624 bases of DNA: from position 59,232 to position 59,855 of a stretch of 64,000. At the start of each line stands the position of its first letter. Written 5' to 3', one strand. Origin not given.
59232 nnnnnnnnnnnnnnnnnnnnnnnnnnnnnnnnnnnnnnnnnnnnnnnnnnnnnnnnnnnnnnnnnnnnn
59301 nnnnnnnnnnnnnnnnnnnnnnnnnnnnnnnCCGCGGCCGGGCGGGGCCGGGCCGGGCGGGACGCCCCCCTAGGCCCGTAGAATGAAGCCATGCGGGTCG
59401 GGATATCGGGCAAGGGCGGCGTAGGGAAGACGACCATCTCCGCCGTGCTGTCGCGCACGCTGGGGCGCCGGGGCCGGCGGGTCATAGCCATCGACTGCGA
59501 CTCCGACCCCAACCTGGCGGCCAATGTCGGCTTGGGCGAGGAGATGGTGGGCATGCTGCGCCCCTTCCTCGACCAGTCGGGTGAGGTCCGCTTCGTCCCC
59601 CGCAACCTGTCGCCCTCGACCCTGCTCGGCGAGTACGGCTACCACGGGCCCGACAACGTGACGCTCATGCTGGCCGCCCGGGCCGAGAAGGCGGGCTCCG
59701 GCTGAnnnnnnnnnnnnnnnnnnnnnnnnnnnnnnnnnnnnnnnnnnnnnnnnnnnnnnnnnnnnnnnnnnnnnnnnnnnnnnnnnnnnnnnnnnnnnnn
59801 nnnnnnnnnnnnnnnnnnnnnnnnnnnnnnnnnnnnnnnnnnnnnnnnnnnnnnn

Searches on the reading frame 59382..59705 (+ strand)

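Call 65: search_protein_families(library=pfam, proteins=[window:59382-59705:+], max_evalue=0.0001)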
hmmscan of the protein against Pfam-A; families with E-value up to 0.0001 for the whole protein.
window:59382-59705:+ (107 aa): 6 families
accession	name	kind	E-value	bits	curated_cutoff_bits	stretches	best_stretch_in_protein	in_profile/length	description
PF01656.29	CbiA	-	4.5e-13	49.7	25.4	1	8-50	4-44/125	CobQ/CobB/MinD/ParA nucleotide binding domain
PF13614.12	AAA_31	-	8.4e-10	39.3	27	1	10-53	9-52/177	AAA domain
PF02374.21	ArsA_ATPase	-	2.1e-07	30.9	24.3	1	8-46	6-44/305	Anion-transporting ATPase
PF10609.15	ParA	-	8.6e-07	29.1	27.1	1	8-40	9-41/246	NUBPL iron-transfer P-loop NTPase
PF00142.24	Fer4_NifH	-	2.8e-06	27.4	25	1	5-41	2-38/271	4Fe-4S iron sulfur cluster binding proteins, NifH/frxC family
PF03308.22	MeaB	-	5.1e-05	22.9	23.1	1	3-42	33-74/273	Methylmalonyl Co-A mutase-associated GTPase MeaB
